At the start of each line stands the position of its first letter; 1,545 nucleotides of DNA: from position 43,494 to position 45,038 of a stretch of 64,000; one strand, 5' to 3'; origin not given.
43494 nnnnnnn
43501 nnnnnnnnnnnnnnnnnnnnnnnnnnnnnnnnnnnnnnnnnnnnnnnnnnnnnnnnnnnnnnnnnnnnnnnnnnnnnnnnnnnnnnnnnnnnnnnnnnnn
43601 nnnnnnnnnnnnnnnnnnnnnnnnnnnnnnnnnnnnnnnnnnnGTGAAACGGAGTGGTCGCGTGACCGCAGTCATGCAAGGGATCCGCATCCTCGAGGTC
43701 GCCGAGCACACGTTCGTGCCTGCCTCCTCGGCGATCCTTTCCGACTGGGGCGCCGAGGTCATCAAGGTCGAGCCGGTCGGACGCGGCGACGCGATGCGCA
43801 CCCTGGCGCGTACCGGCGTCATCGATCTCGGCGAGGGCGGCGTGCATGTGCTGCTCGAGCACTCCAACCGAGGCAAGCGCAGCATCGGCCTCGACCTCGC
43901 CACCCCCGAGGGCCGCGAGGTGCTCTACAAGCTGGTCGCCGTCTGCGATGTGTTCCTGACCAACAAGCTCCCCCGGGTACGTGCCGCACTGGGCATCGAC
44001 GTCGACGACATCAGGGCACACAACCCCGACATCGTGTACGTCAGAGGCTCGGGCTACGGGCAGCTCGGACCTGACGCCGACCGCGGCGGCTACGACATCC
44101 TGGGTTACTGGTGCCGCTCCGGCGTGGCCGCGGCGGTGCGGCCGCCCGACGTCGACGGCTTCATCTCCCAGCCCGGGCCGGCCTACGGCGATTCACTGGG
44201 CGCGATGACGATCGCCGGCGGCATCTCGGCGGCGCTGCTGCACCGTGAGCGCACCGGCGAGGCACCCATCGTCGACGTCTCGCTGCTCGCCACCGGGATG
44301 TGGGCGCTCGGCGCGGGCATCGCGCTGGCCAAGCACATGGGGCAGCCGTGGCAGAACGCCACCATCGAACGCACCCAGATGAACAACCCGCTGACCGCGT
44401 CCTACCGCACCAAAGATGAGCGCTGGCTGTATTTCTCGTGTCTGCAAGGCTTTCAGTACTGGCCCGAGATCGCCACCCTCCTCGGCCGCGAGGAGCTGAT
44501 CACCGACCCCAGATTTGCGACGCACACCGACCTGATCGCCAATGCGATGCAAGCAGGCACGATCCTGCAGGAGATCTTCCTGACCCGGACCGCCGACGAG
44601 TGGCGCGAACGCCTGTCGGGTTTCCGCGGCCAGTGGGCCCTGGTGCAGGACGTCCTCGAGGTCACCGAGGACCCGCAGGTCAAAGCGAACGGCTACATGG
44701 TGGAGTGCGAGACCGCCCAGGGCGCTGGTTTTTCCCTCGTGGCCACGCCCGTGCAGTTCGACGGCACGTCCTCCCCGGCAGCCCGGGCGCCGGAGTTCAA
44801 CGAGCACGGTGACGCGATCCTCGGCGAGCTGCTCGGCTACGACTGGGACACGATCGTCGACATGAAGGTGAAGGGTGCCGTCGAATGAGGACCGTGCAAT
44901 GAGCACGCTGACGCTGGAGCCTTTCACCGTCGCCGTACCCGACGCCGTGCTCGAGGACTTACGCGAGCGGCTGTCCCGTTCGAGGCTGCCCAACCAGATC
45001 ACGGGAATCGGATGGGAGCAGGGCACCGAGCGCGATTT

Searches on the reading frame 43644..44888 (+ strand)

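Call 24: search_protein_families(library=ncbifam, proteins=[window:43644-44888:+])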
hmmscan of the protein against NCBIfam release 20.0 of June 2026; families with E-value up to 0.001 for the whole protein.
window:43644-44888:+ (414 aa): 7 families
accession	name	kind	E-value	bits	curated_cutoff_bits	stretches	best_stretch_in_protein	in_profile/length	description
NF003809.0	PRK05398.1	subfamily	1.8e-43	148.7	442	2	9-214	3-200/416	formyl-CoA transferase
TIGR03253.1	oxalate_frc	equivalog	1.2e-41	142.8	504.2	2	9-214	2-199/416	formyl-CoA transferase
NF052585.1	SucGlutTfsCaiB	equivalog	1.6e-38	132.4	750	1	10-396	7-388/394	succinate--glutarate CoA-transferase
NF008511.0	PRK11430.1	equivalog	5.1e-31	108.1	522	1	11-395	10-378/381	CoA:oxalate CoA-transferase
NF041294.1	Scnl_mescCoAtase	equivalog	4.2e-28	98.5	700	1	11-393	4-380/381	succinyl-CoA:mesaconate CoA-transferase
NF002914.1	PRK03525.1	equivalog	2.2e-23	82.8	413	1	10-413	9-397/400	L-carnitine CoA-transferase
TIGR04253.1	mesacon_CoA_iso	equivalog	2.7e-22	79.3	725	1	10-400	2-387/403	2-methylfumaryl-CoA isomerase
